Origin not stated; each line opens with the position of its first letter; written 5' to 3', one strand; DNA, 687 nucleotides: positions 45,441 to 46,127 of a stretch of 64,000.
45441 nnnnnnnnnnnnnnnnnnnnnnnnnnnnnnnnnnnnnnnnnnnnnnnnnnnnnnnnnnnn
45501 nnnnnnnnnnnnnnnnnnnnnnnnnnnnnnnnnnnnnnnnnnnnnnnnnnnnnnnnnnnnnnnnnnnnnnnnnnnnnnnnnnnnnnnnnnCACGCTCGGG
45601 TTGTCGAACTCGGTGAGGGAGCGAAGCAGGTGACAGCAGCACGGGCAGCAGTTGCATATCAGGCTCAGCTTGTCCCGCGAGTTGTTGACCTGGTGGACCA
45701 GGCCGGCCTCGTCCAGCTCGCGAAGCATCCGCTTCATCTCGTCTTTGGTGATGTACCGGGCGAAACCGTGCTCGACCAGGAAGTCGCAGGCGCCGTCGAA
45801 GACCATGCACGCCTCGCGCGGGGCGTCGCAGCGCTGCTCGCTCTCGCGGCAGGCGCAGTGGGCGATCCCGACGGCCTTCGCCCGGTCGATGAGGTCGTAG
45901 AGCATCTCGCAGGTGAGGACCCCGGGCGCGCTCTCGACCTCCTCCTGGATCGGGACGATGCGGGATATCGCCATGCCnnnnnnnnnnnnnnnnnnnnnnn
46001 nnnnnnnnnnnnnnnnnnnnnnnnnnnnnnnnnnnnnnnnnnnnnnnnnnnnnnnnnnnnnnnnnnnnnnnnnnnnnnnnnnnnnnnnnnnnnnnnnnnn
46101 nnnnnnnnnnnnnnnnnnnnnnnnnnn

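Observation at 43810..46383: Three paralogs of an uncharacterised polycysteine (C-x-CC-x-CCC) Fe-S protein family, two flanking a flavodoxin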

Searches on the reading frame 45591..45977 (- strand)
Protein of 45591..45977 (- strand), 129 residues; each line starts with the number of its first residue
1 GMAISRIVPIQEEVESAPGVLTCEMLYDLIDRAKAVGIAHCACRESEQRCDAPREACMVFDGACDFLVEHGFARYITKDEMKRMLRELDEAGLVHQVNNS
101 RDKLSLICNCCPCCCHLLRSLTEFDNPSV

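Call 27: search_solved_structures(query=A3, max_evalue=10, show_alignments=3)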
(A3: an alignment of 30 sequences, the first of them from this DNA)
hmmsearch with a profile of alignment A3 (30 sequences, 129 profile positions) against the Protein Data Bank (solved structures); distinct sequences matched with E-value up to 10: 0.

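Call 33: predict_structure(alignment_id=A3)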
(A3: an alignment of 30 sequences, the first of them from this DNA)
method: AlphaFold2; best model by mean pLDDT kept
length: 129 residues; sequences in the alignment: 30
mean_pLDDT: 82.0   pTM: 0.75
mean pLDDT of the five models: 82.0, 81.1, 79.6, 77.3, 73.1
residues with pLDDT >= 90: 62; 70-90: 40; 50-70: 8; < 50: 19
segments of 3 or more residues with pLDDT < 50: 1-18
pLDDT, mean of each block of 10 residues (from residue 1): 45 46 87 96 90 93 96 98 94 83 83 84 69
secondary structure, 60 per line:
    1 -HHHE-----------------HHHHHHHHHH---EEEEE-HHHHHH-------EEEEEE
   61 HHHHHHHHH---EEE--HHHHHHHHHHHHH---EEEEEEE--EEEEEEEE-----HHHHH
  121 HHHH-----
elements in order: H23-32 E36-40 H42-47 E55-60 H61-69 E73-75 H78-90 E94-100 E103-110 H116-124

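Call 35: search_protein_representatives(alignment_id=A3)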
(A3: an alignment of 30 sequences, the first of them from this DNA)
Query: 30 sequences, 129 profile positions. Proteins with E-value up to 0.001 (for the whole library): 2582; up to 1e-10: 1437; up to 1e-30: 17. The best 150 are listed.
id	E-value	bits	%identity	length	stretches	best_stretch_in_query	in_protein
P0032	9.1e-44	165.0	-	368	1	2-128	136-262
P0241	1.3e-41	158.0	-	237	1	3-127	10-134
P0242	1.1e-38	148.6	-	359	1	2-127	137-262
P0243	2.9e-37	144.0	-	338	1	3-121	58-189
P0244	4.1e-34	133.8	-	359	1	3-123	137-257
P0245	1.1e-33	132.4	-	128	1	2-95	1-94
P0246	2.5e-33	131.2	-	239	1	3-121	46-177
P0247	1.9e-32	128.4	-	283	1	3-121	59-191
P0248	3.8e-32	127.4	-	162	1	3-126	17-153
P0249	7.8e-32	126.4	-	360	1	4-128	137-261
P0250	1.0e-31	126.0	-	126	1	29-127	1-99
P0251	1.2e-31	125.8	-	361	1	4-123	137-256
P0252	1.2e-31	125.8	-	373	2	5-124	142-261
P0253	1.4e-31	125.6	-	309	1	3-128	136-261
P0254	3.2e-31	124.4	-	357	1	5-123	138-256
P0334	2.5e-25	105.4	-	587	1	6-123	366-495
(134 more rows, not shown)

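Call 41: find_related_loci(query=A3, collection=genome_contigs, flank=8000)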
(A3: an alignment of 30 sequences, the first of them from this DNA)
Query A3 (129 aa) in genome_contigs; peptide patterns used: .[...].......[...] (x = any residue, [..] = any of these).
600 stretches matched a pattern (row limit reached: there are more); 252 encode a relative of the query (tblastn E <= 1e-3); the best 80 are kept; 80 distinct loci.
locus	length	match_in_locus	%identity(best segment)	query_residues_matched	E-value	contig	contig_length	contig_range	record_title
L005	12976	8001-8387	72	1-129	1e-53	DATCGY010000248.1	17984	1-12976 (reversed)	MAG TPA_asm: Candidatus Anoxymicrobiaceae bacterium isolate SMAG_U7819 k141_1214620, whole genome shotgun sequence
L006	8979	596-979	66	2-129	5e-50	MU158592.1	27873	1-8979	MAG: Candidatus Solincola tengchongensis isolate DRTY-6.bin.58 genomic scaffold NODE_4030_length_27873_cov_1.00004, whol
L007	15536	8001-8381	63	3-129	2e-46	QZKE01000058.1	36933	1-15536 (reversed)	MAG: Actinobacteria bacterium isolate SURF_21 Ga0104751_1001650, whole genome shotgun sequence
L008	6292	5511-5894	64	1-128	3e-46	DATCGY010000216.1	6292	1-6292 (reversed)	MAG TPA_asm: Candidatus Anoxymicrobiaceae bacterium isolate SMAG_U7819 k141_1119541, whole genome shotgun sequence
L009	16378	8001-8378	62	4-129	9e-46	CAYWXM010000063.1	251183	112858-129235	MAG TPA_asm: uncultured Actinomycetota bacterium isolate SRP067234_co1_219 genome assembly, contig: k99_336058, whole ge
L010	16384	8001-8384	59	2-129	4e-45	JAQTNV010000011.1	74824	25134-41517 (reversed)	MAG: bacterium isolate STA_72 NODE_702_length_74824_cov_5.627629_Sandtown_A, whole genome shotgun sequence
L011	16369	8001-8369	49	6-128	5e-30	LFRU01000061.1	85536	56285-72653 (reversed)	MAG: Syntrophothermus sp. DTU052 scaffold1046, whole genome shotgun sequence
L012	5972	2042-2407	45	6-127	4e-26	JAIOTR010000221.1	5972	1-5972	MAG: Bacteroidales bacterium isolate SMBSF75 bin_88_k127_872762, whole genome shotgun sequence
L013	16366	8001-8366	42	6-127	4e-25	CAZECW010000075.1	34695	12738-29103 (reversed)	MAG TPA_asm: uncultured archaeon isolate SRP231805_co4_171 genome assembly, contig: k141_296400, whole genome shotgun se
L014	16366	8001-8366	44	6-127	3e-25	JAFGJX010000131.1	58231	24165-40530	MAG: Spirochaetes bacterium isolate Zod_Metabat.30 k87_14578525, whole genome shotgun sequence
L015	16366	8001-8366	45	6-127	2e-23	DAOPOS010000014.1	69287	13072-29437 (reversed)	MAG TPA_asm: Syntrophales bacterium isolate AMR_MDS_1568 NODE_507_length_69287_cov_10.918593, whole genome shotgun seque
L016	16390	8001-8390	40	4-127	4e-23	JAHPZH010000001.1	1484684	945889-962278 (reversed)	MAG: Candidatus Helarchaeota archaeon isolate LW55_61 NODE_2_length_1484684_cov_14.972108, whole genome shotgun sequence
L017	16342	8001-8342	40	5-118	1e-20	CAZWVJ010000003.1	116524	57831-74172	MAG TPA_asm: uncultured Syntrophomonadaceae bacterium isolate SRP201947_co1_104 genome assembly, contig: NODE_8_length_1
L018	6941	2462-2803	40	5-118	9e-21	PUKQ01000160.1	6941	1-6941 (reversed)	MAG: Syntrophomonadaceae bacterium isolate B1Sed10_75 B1-Sed10-C16904, whole genome shotgun sequence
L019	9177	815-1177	40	5-125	2e-20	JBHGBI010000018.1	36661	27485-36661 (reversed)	MAG: Syntrophales bacterium isolate SBS.BIN.13 SBSBIN13_contig_18, whole genome shotgun sequence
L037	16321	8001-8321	34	4-110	8e-17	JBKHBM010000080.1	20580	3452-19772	MAG: Desulfatibacillaceae bacterium isolate D1M01_5 NODE_3726_length_20580_cov_9.509769, whole genome shotgun sequence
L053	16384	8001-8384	32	4-127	4e-15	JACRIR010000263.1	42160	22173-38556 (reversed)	MAG: Candidatus Poribacteria bacterium isolate NC_groundwater_1808_Pr3_B-0.1um_54_35 SR-2_scaffold_141_4132811, whole ge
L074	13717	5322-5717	26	3-129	6e-14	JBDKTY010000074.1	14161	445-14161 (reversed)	MAG: Syntrophobacter sp. isolate 7_bin.95 c_000000312772, whole genome shotgun sequence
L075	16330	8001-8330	35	3-111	6e-14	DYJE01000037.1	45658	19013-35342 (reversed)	MAG TPA_asm: Desulforapulum autotrophicum isolate FI88_52_17 Afr_mines_FI88_340_length_45658_cov_7_575861, whole genome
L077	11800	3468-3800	32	6-110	6e-14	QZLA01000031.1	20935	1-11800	MAG: Desulfobacteraceae bacterium isolate Madre2 k127_117706, whole genome shotgun sequence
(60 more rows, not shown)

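Call 50: fold_search(model_id=the predicted structure, library=pdb)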
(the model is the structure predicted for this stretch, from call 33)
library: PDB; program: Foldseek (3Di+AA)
matches with E <= 10: 129; with E <= 0.001: 0
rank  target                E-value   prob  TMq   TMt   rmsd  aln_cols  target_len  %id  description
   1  7qep_D5               1.4e+00  0.07  0.23  0.29  13.6       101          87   15  Cryo-EM structure of the ribosome from Encephalitozoon cuniculi (released 2022-02-09)
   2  2kmv_MODEL_1_A        1.5e+00  0.13  0.22  0.16   9.3        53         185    9  Solution structure of the nucleotide binding domain of the human Menkes protein in the ATP-free form (released 2009-12-01)
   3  7r81_a2               1.5e+00  0.10  0.23  0.35   8.0        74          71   14  Structure of the translating Neurospora crassa ribosome arrested by cycloheximide (released 2021-12-01)
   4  5zhc_A                1.5e+00  0.08  0.25  0.30  11.5        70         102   20  Crystal structure of the PadR-family transcriptional regulator Rv3488 of Mycobacterium tuberculosis H37Rv (released 2018-10-17)
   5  9r9o_SZ               2.1e+00  0.08  0.23  0.35   8.7        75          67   16  Yeast 80S with nascent chain in complex with Ssb1-ADP in the S1 state (released 2025-12-24)
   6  8cli_A                2.2e+00  0.06  0.20  0.07   7.7        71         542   22  TFIIIC TauB-DNA monomer (released 2023-06-21)
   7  5l0p                  2.5e+00  0.07  0.22  0.11   5.8        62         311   21  Symmetry-based assembly of a two-dimensional protein lattice (released 2017-03-29)
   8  8t2z_BZ               2.5e+00  0.06  0.19  0.29   5.3        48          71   17  Hypomethylated yeast 80S bound with cycloheximide, P-site tRNA, and A-site tRNA, messenger RNA, POST (released 2024-12-11)
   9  8t2x_BZ               2.5e+00  0.06  0.24  0.27   8.5        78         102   14  Hypomethylated yeast 80S bound with cycloheximide, P-site tRNA, A-site tRNA, messenger RNA and eIF5A, PRE (released 2024-12-11)
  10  5j6x_A                2.5e+00  0.06  0.20  0.34   8.7        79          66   19  Crystal structure of the apo-Zalpha of Zebrafish PKZ (released 2016-09-07)
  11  4pgh_A                2.5e+00  0.04  0.20  0.09  12.6        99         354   18  Caffeic acid O-methyltransferase from Sorghum bicolor (released 2014-07-02)
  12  1n31_A                2.8e+00  0.03  0.21  0.09  13.7       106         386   15  Structure of A Catalytically Inactive Mutant (K223A) of C-DES with a Substrate (Cystine) Linked to the Co-Factor (released 2003-01-21)
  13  8zrt_R                3.0e+00  0.03  0.14  0.07   8.7        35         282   14  Cryo-EM structure focused on the receptor of the ET-1 bound ETBR-DNGI complex (released 2024-10-02)
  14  5zi8_A                3.2e+00  0.06  0.25  0.29   9.7        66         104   20  Crystal structure of the PadR-family transcriptional regulator Rv3488 of Mycobacterium tuberculosis H37Rv in complex w (released 2018-10-17)
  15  5vfx_F                3.4e+00  0.02  0.18  0.21  11.9       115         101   12  Structure of an accessory protein of the pCW3 relaxosome in complex with the origin of transfer (oriT) DNA (released 2018-04-18)
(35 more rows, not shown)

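Call 77: search_protein_families(library=pfam, proteins=[L075:6221-6595:+, L075:6637-7263:+, L075:7611-8600:+, L075:4029-4847:+, L075:4838-5929:+, L037:7605-8591:+, L037:5408-6424:+, L053:8673-9008:+, L053:9022-10854:+, L074:2600-3658:+], max_evalue=0.0001)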
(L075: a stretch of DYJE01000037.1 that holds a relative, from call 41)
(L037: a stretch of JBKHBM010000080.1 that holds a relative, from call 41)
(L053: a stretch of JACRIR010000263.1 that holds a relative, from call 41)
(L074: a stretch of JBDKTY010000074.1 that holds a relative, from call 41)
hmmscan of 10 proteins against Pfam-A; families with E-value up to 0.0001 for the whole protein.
L075:6221-6595:+ (124 aa): 2 families
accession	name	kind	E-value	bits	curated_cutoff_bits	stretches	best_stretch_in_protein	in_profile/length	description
PF01155.25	HypA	-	1.6e-31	109.1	28.9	1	9-123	1-112/112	Hydrogenase/urease nickel incorporation, metallochaperone, hypA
PF09723.15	Zn_ribbon_8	-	5.5e-05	23.5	34.4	1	80-106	7-35/41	Zinc ribbon domain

L075:6637-7263:+ (208 aa): 1 family
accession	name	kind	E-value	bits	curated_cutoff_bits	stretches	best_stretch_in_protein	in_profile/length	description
PF02492.25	cobW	-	4.7e-19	69.1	20.7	1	24-182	5-179/180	CobW/HypB/UreG, nucleotide-binding domain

L075:7611-8600:+ (329 aa): 6 families
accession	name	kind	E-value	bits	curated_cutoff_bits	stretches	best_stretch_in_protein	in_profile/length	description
PF00037.32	Fer4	-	8.1e-13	48.1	21.1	2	266-288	2-24/24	4Fe-4S binding domain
PF14697.11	Fer4_21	-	4.4e-09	36.8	35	1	265-318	1-59/59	4Fe-4S dicluster domain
PF12837.12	Fer4_6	-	1.1e-08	35.1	25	1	294-316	2-24/24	4Fe-4S binding domain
PF12838.12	Fer4_7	-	1.5e-06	29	27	1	272-314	2-51/52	4Fe-4S dicluster domain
PF13187.11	Fer4_9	-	2.1e-06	28.1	27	1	272-316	2-52/52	4Fe-4S dicluster domain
PF13237.11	Fer4_10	-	3.4e-05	24.1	25.5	1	267-312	4-53/53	4Fe-4S dicluster domain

L075:4029-4847:+ (272 aa): 8 families
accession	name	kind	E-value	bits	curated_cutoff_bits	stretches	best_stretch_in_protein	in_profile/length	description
PF00881.29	Nitroreductase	-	4.5e-28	99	23.5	1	86-252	1-166/167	Nitroreductase family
PF12837.12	Fer4_6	-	1.6e-09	37.7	25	1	40-58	6-24/24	4Fe-4S binding domain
PF00037.32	Fer4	-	1.7e-09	37.5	21.1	1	41-58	6-23/24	4Fe-4S binding domain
PF13237.11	Fer4_10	-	5.2e-09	36.3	25.5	1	4-54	2-53/53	4Fe-4S dicluster domain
PF13187.11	Fer4_9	-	1.2e-07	32.1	27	1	11-56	2-50/52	4Fe-4S dicluster domain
PF12838.12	Fer4_7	-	2.2e-07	31.7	27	1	11-57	2-52/52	4Fe-4S dicluster domain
PF14512.11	TM1586_NiRdase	-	1.7e-05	25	27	0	103-131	158-186/215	Putative TM nitroreductase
PF13484.11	Fer4_16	-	2.5e-05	25.4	30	0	43-68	2-29/66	4Fe-4S double cluster binding domain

L075:4838-5929:+ (363 aa): 0 families

L037:7605-8591:+ (328 aa): 4 families
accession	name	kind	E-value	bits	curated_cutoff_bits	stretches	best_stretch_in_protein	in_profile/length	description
PF00037.32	Fer4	-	9.3e-08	32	21.1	1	294-316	2-24/24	4Fe-4S binding domain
PF12838.12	Fer4_7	-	3.3e-07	31.1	27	1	272-314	2-52/52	4Fe-4S dicluster domain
PF14697.11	Fer4_21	-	5.9e-06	26.8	35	1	265-317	1-59/59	4Fe-4S dicluster domain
PF13237.11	Fer4_10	-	2.6e-05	24.5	25.5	0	266-311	3-53/53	4Fe-4S dicluster domain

L037:5408-6424:+ (338 aa): 1 family
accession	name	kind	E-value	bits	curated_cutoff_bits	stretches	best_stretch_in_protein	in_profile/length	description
PF01207.24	Dus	-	3.8e-55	187.6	20.4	1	24-247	2-225/311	Dihydrouridine synthase (Dus)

L053:8673-9008:+ (112 aa): 1 family
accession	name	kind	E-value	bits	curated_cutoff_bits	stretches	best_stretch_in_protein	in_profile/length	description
PF01155.25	HypA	-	3.1e-34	117.8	28.9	1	1-112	1-112/112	Hydrogenase/urease nickel incorporation, metallochaperone, hypA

L053:9022-10854:+ (610 aa): 6 families
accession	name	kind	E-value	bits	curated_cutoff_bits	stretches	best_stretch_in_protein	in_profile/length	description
PF00890.30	FAD_binding_2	-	9.4e-55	186.9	20.4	1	8-394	1-414/414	FAD binding domain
PF02910.25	Succ_DH_flav_C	-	4e-34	117.8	20.8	1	449-565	2-121/130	Fumarate reductase flavoprotein C-term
PF03486.20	HI0933_like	-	8.3e-08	32.4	50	0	8-69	2-62/244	HI0933-like protein Rossmann domain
PF12831.13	FAD_oxidored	-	2.8e-06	27.4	27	1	8-66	1-60/416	FAD dependent oxidoreductase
PF01266.30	DAO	-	4e-06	27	27.9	1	8-56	1-49/353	FAD dependent oxidoreductase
PF07992.20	Pyr_redox_2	-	4.1e-05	23.6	26.1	0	8-56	2-45/291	Pyridine nucleotide-disulphide oxidoreductase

L074:2600-3658:+ (352 aa): 2 families
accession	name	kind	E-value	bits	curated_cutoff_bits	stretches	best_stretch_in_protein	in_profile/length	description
PF08240.17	ADH_N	-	3.1e-17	63.1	23.5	1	31-140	2-103/104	Alcohol dehydrogenase GroES-like domain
PF00107.32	ADH_zinc_N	-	8.7e-15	55.3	31.8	1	180-311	2-126/129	Zinc-binding dehydrogenase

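Call 80: find_related_loci(query=A3, collection=metagenome_contigs, flank=6000)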
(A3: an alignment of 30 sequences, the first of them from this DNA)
Query A3 (129 aa) in metagenome_contigs; peptide patterns used: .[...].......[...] (x = any residue, [..] = any of these).
600 stretches matched a pattern (row limit reached: there are more); 102 encode a relative of the query (tblastn E <= 1e-3); the best 80 are kept; 80 distinct loci.
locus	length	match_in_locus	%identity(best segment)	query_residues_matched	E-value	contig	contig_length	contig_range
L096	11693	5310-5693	82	2-129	2e-61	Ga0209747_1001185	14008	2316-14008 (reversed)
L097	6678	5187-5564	67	4-129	4e-50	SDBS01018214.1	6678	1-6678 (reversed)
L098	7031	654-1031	40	4-127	3e-25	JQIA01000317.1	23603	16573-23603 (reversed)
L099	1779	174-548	42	4-128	1e-24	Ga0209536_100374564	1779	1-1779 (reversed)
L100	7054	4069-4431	40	5-125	4e-22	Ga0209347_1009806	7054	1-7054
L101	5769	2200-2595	29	2-129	1e-21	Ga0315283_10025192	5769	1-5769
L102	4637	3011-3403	41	3-129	2e-21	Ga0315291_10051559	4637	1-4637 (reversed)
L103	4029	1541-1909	39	6-128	5e-21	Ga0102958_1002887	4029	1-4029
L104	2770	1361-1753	39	3-128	1e-20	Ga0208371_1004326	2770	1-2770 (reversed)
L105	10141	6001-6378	40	4-125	3e-20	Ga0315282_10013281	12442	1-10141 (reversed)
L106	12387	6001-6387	39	5-129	5e-20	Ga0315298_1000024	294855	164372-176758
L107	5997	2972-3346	39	4-124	3e-19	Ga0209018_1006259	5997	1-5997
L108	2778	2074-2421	40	6-122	4e-18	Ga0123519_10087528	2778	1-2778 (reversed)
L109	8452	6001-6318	34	3-101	5e-17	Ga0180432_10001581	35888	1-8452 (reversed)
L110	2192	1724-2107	38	6-129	8e-18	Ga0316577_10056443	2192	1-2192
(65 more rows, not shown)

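Call 84: search_protein_families(library=pfam, alignment_id=A5, max_evalue=0.000001)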
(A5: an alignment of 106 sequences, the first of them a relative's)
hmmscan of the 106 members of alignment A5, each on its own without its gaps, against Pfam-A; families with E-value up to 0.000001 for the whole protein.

A. member 1, L011:17-1207:+ (396 aa): 2 families
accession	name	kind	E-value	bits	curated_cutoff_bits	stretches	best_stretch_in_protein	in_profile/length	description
PF12704.14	MacB_PCD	-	3.6e-42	145.4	27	1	21-233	1-202/207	MacB-like periplasmic core domain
PF02687.27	FtsX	-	4.1e-22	78.9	25.5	1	276-389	2-120/120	FtsX-like permease C-terminal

B. families by the number of members that match (of 106 scanned): 91 families (the first 25 are shown)
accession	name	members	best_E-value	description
PF00037.32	Fer4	8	8.1e-13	4Fe-4S binding domain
PF02492.25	cobW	6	3.2e-24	CobW/HypB/UreG, nucleotide-binding domain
PF12837.12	Fer4_6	4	4.5e-11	4Fe-4S binding domain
PF13237.11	Fer4_10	4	2.3e-09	4Fe-4S dicluster domain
PF14697.11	Fer4_21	4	4.4e-09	4Fe-4S dicluster domain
PF12838.12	Fer4_7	4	1.5e-08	4Fe-4S dicluster domain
PF12797.12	Fer4_2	3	2.9e-07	4Fe-4S binding domain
PF00005.33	ABC_tran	2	4.4e-55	ABC transporter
PF12848.13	ABC_tran_Xtn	2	5.1e-26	ABC transporter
PF13304.12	AAA_21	2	2.4e-17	AAA domain, putative AbiEii toxin, Type IV TA system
PF02463.25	SMC_N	2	2.6e-13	RecF/RecN/SMC N terminal domain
PF07728.20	AAA_5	2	1.5e-09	AAA domain (dynein-related subfamily)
PF13191.12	AAA_16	2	4.8e-08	AAA ATPase domain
PF13187.11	Fer4_9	2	1.2e-07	4Fe-4S dicluster domain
PF00285.26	Citrate_synt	1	1.9e-134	Citrate synthase, C-terminal domain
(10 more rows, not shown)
